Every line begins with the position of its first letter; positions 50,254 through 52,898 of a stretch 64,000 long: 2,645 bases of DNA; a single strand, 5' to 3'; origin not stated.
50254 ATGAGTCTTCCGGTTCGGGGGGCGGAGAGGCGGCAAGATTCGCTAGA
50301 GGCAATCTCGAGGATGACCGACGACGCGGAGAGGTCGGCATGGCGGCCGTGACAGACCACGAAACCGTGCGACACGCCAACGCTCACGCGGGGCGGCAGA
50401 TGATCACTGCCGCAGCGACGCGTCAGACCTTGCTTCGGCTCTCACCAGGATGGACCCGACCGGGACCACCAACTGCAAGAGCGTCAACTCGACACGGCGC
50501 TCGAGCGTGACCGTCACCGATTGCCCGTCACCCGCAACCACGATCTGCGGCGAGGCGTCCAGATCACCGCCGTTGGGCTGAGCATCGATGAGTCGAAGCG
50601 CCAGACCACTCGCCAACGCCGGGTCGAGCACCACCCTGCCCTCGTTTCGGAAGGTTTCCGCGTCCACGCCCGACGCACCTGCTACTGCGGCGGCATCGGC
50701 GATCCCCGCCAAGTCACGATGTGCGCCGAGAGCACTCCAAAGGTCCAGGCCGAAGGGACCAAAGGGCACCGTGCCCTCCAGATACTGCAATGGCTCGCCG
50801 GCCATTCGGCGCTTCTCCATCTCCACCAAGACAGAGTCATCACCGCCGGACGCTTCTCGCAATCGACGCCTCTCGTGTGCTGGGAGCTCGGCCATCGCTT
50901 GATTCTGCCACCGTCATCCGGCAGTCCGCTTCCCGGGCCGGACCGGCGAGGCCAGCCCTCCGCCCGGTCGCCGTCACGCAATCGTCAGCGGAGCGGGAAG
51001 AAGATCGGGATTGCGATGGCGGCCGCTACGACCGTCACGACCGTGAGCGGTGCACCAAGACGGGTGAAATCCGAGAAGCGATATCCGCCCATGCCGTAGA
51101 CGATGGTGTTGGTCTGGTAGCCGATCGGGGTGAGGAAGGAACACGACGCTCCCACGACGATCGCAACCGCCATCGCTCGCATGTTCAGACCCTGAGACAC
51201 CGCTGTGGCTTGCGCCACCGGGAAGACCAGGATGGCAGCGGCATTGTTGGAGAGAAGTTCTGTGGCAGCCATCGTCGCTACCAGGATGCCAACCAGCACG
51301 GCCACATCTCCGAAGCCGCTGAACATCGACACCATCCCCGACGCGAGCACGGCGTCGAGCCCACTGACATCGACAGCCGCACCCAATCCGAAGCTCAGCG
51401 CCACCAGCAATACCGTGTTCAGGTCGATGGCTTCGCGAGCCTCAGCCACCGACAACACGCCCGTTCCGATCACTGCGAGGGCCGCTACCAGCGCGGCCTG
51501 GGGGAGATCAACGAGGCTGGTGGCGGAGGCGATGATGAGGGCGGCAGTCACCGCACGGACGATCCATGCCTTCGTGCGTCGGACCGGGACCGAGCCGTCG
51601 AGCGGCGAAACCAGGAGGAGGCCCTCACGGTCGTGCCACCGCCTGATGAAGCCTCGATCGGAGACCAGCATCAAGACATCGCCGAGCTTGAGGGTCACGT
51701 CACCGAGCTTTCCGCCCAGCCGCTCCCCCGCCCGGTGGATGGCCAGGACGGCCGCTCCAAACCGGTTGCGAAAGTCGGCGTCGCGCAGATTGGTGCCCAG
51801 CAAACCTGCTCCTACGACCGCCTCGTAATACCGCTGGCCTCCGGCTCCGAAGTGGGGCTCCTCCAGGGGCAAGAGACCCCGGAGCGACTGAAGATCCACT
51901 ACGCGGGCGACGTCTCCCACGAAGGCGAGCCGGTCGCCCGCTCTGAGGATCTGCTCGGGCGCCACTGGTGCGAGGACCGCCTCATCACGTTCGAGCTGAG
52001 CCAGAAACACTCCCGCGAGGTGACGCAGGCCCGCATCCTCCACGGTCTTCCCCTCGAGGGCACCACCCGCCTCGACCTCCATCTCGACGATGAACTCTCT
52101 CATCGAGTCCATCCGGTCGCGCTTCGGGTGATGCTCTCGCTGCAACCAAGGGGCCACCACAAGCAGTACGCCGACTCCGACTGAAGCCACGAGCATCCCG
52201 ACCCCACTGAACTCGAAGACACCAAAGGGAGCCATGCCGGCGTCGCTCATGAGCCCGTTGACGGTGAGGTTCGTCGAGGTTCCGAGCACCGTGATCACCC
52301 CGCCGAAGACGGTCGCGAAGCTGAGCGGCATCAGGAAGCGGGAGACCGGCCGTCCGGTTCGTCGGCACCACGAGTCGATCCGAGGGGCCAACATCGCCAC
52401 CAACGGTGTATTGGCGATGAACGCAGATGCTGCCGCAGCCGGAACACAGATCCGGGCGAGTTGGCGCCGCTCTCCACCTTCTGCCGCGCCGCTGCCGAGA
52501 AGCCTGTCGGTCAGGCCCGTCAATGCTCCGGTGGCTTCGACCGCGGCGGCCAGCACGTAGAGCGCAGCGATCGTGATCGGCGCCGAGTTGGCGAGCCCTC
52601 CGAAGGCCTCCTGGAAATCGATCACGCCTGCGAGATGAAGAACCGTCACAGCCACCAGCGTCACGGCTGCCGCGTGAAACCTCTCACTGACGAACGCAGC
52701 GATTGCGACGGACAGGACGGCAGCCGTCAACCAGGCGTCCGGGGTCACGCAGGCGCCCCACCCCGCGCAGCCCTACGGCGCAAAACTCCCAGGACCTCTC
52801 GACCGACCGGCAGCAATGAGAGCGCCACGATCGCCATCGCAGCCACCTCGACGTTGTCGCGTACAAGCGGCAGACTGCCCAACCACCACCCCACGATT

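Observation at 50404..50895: Chimeric ORF: PrmC N-terminal fragment fused to a duplicated TadG-like C-terminal domain, with divergence almost purely synonymous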

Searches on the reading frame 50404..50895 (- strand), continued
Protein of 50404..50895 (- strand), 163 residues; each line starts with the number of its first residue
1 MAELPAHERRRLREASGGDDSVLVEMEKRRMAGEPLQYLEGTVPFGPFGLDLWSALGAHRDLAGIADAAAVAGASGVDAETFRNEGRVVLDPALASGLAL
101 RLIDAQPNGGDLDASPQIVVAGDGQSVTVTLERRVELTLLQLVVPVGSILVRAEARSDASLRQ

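Call 38: fold_search(model_id=the predicted structure, library=pdb)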
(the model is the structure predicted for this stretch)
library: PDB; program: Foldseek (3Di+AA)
matches with E <= 10: 467; with E <= 0.001: 0
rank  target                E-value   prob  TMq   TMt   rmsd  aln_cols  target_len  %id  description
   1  6baq_F                3.3e-01  0.06  0.16  0.13  17.0       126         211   18  Mus musculus BPIFA1 (released 2018-05-09)
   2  9v0j_A                4.6e-01  0.21  0.21  0.10   8.1        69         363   14  Cryo-EM structure of GATOR1-KICSTOR complex (released 2025-11-12)
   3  4jbe_A                4.9e-01  0.03  0.11  0.05  22.3        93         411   18  1.95 Angstrom Crystal Structure of Gamma-glutamyl phosphate Reductase from Saccharomonospora viridis. (released 2013-03-20)
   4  8abv                  5.6e-01  0.06  0.16  0.12  15.2       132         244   15  Crystal structure of SpLdpA in complex with erythro-DGPD (released 2023-02-01)
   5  5d9r                  6.3e-01  0.04  0.11  0.12  10.7        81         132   21  Crystal structure of a conserved domain in the intermembrane space region of the plastid division protein ARC6 (released 2015-11-11)
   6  4pio_B                6.7e-01  0.08  0.19  0.12   8.7        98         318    7  Ergothioneine-biosynthetic methyltransferase EgtD in complex with N,N-dimethylhistidine and SAH (released 2014-12-03)
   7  4k4h_I                7.2e-01  0.12  0.26  0.15  12.7       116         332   16  Ternary crystal structures of a human DNA POLYMERASE LAMBDA IN COMPLEX WITH DNA AND (-)3TC-TP. (released 2014-07-16)
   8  3zpn_C                7.2e-01  0.09  0.17  0.24  11.6        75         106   16  Structure of Psb28 (released 2013-10-30)
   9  5jql_A                7.2e-01  0.08  0.20  0.19   6.6        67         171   18  Crystal Structure of Phosphatidic acid Transporter Ups1/Mdm35 Void of Bound Phospholipid from Saccharomyces Cerevisiae (released 2017-07-12)
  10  8abt_B                7.2e-01  0.04  0.14  0.11  18.8       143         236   13  Crystal structure of NaLdpA in complex with the product analog Resveratrol (released 2023-02-01)
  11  4jbe_B                7.2e-01  0.03  0.12  0.05  22.4        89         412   24  1.95 Angstrom Crystal Structure of Gamma-glutamyl phosphate Reductase from Saccharomonospora viridis. (released 2013-03-20)
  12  3nat_A                7.7e-01  0.23  0.23  0.24   4.6        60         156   15  Crystal Structure of Conserved Protein of Unknown Function EF_1977 from Enterococcus faecalis (released 2010-07-28)
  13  9ec0_D                7.7e-01  0.06  0.11  0.07   9.9        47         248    6  Structure of the CARMIL dimer bound to Capping Protein (released 2026-01-21)
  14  4pim_B                8.2e-01  0.08  0.20  0.12   8.7        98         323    7  Ergothioneine-biosynthetic methyltransferase EgtD, apo form (released 2014-12-03)
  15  2hj9_C                8.7e-01  0.04  0.16  0.13  17.6       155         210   11  Crystal structure of the Autoinducer-2-bound form of Vibrio harveyi LuxP complexed with the periplasmic domain of LuxQ (released 2006-09-26)
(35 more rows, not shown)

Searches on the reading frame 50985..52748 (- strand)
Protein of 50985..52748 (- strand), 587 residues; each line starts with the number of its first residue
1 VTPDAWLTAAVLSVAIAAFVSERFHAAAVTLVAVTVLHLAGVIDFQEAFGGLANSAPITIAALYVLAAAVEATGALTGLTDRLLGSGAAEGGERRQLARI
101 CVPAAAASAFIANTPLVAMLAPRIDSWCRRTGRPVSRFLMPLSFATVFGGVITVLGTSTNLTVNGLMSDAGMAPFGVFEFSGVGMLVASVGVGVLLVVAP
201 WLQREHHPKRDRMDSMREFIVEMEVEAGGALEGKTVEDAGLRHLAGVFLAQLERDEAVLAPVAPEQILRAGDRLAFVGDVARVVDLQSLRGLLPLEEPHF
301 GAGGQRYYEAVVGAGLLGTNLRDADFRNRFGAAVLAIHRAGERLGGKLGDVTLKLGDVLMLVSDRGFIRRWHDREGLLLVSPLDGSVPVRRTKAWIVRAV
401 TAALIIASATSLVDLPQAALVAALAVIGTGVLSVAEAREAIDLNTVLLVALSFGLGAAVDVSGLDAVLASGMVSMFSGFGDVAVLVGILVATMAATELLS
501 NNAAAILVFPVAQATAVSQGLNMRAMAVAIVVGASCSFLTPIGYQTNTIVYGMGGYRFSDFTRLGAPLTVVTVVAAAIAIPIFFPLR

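Call 7: search_protein_families(library=pfam, proteins=[window:50985-52748:-], max_evalue=0.01)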
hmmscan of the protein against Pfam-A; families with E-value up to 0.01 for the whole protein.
window:50985-52748:- (587 aa): 3 families
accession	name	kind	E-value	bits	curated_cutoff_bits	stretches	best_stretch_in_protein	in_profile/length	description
PF03600.22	CitMHS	-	2.9e-53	181.6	31.9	1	17-533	2-336/336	Citrate transporter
PF02080.26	TrkA_C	-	3.4e-16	59.3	27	2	220-283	1-63/71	TrkA-C domain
PF00939.25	Na_sulph_symp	-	1e-10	41.7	27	1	472-581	351-463/472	Sodium:sulfate symporter transmembrane region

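Call 18: find_homologous_proteins(query=window:50985-52748:-, max_evalue=1e-50)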
Query window:50985-52748:- (587 aa): 3497 proteins with E <= 1e-50 among 8000 candidates; the best 120 are listed.
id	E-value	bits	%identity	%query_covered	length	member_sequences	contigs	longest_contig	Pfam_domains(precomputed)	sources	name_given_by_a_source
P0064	0.0e+0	1227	100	100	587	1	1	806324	PF00939.26,PF02080.27,PF03600.23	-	-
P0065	1.6e-265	900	74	100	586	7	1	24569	PF00939.26,PF02080.27,PF03600.23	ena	-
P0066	4.4e-239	813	68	100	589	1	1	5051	PF00939.26,PF02080.27,PF03600.23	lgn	-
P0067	6.1e-237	806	65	100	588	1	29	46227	PF00939.26,PF02080.27,PF03600.23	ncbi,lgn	-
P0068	2.6e-234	797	66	100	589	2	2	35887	PF00939.26,PF02080.27,PF03600.23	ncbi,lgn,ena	ncbi:MAG: SLC13 family permease [Acidimicrobiia bacterium]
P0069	6.7e-210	717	63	99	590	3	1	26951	PF00939.26,PF02080.27,PF03600.23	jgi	-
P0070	3.6e-204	698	60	100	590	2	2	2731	PF00939.26,PF02080.27,PF03600.23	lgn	-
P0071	1.7e-203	695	59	100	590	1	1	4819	PF00939.26,PF02080.27,PF03600.23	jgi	jgi:di/tricarboxylate transporter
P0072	7.4e-200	683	59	100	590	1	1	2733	PF00939.26,PF02080.27,PF03600.23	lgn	-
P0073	1.4e-199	683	58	100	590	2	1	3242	PF00939.26,PF02080.27,PF03600.23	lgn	-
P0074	3.4e-197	675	57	99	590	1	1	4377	PF00939.26,PF02080.27,PF03600.23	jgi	jgi:di/tricarboxylate transporter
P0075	1.7e-195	669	59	100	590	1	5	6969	PF00939.26,PF02080.27,PF03600.23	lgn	-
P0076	1.8e-192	659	56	100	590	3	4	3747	PF00939.26,PF02080.27,PF03600.23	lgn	-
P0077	6.9e-192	657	56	100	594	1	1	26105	PF00939.26,PF02080.27,PF03600.23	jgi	jgi:di/tricarboxylate transporter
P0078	1.4e-191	656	55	100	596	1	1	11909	PF00939.26,PF02080.27,PF03600.23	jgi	jgi:di/tricarboxylate transporter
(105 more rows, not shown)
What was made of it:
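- Tried and rejected: The closest SLC13/CitMHS is 74% identical (call 18).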

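Call 19: find_encoding_contigs(protein=P0065, flank=10000, max_places=3)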
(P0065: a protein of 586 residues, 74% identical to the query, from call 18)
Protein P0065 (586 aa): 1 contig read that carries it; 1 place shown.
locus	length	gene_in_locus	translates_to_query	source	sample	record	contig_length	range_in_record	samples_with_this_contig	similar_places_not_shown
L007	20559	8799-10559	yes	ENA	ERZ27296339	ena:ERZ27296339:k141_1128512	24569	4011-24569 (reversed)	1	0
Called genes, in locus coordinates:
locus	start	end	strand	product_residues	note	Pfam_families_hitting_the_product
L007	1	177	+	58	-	?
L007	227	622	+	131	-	-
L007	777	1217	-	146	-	-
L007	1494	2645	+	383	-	PF01139:RtcB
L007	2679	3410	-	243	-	PF01135:PCMT (weak), PF05175:MTS (weak), PF13489:Methyltransf_23, PF01209:Ubie_methyltran, PF13649:Methyltransf_25, PF13847:Methyltransf_31, PF08241:Methyltransf_11, PF08242:Methyltransf_12, +2 more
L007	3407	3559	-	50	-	-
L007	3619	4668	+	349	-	PF10340:Say1_Mug180, PF07859:Abhydrolase_3, PF20434:BD-FAE (weak)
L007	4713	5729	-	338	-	PF00364:Biotin_lipoyl, PF02817:E3_binding, PF00198:2-oxoacid_dh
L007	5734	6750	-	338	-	PF02779:Transket_pyr, PF02780:Transketolase_C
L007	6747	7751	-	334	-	PF00676:E1_dh, PF02775:TPP_enzyme_C (faint)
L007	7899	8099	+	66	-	-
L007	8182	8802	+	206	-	PF09335:VTT_dom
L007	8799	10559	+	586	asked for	PF00939:Na_sulph_symp (faint), PF03600:CitMHS, PF02080:TrkA_C (weak), PF03600:CitMHS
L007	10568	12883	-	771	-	PF03030:H_PPase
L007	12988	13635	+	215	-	PF00730:HhH-GPD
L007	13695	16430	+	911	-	PF13191:AAA_16, PF07719:TPR_2 (faint), PF13424:TPR_12, PF00196:GerE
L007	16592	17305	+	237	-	PF00486:Trans_reg_C, PF03704:BTAD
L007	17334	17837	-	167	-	PF01799:Fer2_2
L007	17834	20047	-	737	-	PF01315:Ald_Xan_dh_C, PF02738:MoCoBD_1, PF20256:MoCoBD_2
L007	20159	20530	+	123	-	-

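Call 20: find_encoding_contigs(protein=P0068, flank=10000, max_places=3)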
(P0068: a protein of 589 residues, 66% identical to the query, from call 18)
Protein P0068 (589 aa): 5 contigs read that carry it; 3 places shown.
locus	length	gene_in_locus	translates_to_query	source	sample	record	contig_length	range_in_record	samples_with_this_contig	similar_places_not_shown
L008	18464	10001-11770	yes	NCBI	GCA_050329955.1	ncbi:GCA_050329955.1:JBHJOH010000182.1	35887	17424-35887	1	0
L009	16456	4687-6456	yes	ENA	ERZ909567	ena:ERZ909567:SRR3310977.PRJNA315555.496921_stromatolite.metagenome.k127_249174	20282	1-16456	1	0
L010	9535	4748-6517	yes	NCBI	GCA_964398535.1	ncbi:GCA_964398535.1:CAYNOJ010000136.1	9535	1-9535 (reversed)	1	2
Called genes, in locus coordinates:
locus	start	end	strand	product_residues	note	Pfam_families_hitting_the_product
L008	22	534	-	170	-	-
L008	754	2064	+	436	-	PF01551:Peptidase_M23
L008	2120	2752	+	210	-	PF01545:Cation_efflux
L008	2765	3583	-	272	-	PF01063:Aminotran_4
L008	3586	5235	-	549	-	PF00795:CN_hydrolase, PF02540:NAD_synthase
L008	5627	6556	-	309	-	PF01156:IU_nuc_hydro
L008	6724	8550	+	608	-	PF02872:5_nucleotid_C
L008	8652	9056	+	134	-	PF13622:4HBT_3 (weak), PF03061:4HBT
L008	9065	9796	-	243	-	PF00689:Cation_ATPase_C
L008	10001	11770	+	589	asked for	PF03600:CitMHS, PF02080:TrkA_C, PF00939:Na_sulph_symp, PF03600:CitMHS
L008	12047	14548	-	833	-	PF02861:Clp_N, PF05621:TniB (weak), PF00004:AAA, PF17871:AAA_lid_9, PF00004:AAA, PF07724:AAA_2, PF07728:AAA_5, PF10431:ClpB_D2-small, +8 more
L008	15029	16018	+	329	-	PF00348:polyprenyl_synt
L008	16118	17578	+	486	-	PF01627:Hpt, PF00072:Response_reg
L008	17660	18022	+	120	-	PF00072:Response_reg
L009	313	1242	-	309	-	PF01156:IU_nuc_hydro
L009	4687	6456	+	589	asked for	PF03600:CitMHS, PF02080:TrkA_C, PF00939:Na_sulph_symp, PF03600:CitMHS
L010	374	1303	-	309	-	PF01156:IU_nuc_hydro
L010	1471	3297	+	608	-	PF02872:5_nucleotid_C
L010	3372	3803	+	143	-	PF13622:4HBT_3 (weak), PF03061:4HBT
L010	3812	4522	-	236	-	PF00689:Cation_ATPase_C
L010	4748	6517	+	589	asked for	PF03600:CitMHS, PF02080:TrkA_C, PF00939:Na_sulph_symp, PF03600:CitMHS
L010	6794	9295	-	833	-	PF02861:Clp_N, PF05621:TniB (weak), PF00004:AAA, PF17871:AAA_lid_9, PF00004:AAA, PF07724:AAA_2, PF07728:AAA_5, PF10431:ClpB_D2-small, +8 more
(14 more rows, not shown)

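Call 46: find_encoding_contigs(protein=P0066, flank=10000, max_places=2)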
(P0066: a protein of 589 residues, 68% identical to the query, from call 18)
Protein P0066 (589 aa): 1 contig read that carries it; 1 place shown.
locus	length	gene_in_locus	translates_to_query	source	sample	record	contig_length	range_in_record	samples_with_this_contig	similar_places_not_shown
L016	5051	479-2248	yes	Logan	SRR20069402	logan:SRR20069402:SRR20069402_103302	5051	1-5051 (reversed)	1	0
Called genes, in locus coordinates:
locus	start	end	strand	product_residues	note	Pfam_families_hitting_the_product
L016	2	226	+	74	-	?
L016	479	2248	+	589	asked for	PF03600:CitMHS, PF02080:TrkA_C (weak), PF00939:Na_sulph_symp, PF03600:CitMHS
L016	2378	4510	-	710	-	PF00999:Na_H_Exchanger, PF00582:Usp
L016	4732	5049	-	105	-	?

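Call 47: find_encoding_contigs(protein=P0067, flank=10000, max_places=2)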
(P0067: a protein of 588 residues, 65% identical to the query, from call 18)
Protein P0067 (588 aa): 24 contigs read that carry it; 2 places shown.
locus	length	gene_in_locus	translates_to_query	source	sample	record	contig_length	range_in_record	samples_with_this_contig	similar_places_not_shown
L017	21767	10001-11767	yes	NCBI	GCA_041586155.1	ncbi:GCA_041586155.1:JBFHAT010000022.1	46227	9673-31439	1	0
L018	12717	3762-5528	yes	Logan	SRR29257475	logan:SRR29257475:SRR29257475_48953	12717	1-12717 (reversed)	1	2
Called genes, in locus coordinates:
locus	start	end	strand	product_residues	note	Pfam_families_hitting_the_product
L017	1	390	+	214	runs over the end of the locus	PF04402:SIMPL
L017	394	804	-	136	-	PF11578:DUF3237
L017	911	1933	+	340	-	-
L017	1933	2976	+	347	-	PF13579:Glyco_trans_4_4, PF13439:Glyco_transf_4, PF00534:Glycos_transf_1, PF13692:Glyco_trans_1_4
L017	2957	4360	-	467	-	PF04041:Glyco_hydro_130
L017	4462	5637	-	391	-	PF13439:Glyco_transf_4 (weak), PF00534:Glycos_transf_1, PF13692:Glyco_trans_1_4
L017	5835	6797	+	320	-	PF05138:PaaA_PaaC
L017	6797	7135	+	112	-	PF06243:PaaB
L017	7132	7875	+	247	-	PF05138:PaaA_PaaC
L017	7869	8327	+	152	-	PF01883:FeS_assembly_P, PF23451:Zn_ribbon_PaaD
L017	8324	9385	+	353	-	PF00970:FAD_binding_6, PF00175:NAD_binding_1, PF00111:Fer2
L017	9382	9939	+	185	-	PF00440:TetR_N, PF17932:TetR_C_24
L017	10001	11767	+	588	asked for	PF03600:CitMHS, PF02080:TrkA_C, PF00939:Na_sulph_symp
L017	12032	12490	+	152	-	-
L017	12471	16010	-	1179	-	PF03176:MMPL, PF02460:Patched, PF12349:Sterol-sensing, PF03176:MMPL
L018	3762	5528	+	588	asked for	PF03600:CitMHS, PF02080:TrkA_C, PF00939:Na_sulph_symp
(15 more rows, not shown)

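Call 48: find_encoding_contigs(protein=P0069, flank=10000, max_places=2)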
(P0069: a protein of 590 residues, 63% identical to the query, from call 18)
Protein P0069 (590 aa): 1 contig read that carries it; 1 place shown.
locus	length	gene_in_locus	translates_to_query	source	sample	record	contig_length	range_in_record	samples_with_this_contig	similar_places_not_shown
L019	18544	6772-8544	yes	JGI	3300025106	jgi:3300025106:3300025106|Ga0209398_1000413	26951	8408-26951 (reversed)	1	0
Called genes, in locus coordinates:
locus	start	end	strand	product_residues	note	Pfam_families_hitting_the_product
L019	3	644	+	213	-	?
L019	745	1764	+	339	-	-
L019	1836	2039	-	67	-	-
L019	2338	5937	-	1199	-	PF16078:2-oxogl_dehyd_N, PF00198:2-oxoacid_dh, PF00676:E1_dh, PF02779:Transket_pyr, PF16870:OxoGdeHyase_C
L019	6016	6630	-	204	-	PF17784:Sulfotransfer_4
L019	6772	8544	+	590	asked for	PF00939:Na_sulph_symp (weak), PF03600:CitMHS, PF02080:TrkA_C, PF00939:Na_sulph_symp (weak)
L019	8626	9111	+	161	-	PF00719:Pyrophosphatase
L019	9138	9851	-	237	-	PF01048:PNP_UDP_1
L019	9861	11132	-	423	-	PF02653:BPD_transp_2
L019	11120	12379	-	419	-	PF02653:BPD_transp_2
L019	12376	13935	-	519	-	PF00005:ABC_tran, PF13304:AAA_21 (faint), PF00005:ABC_tran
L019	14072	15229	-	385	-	PF21827:New_glue (weak), PF02608:Bmp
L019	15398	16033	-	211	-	PF02592:Vut_1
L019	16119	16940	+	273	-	PF00800:PDT, PF01842:ACT (weak)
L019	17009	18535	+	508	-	PF01555:N6_N4_Mtase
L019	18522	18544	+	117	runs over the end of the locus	-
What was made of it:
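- The closest CitMHS is 74% identical and sits in another context (calls 18-20, 46-48).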
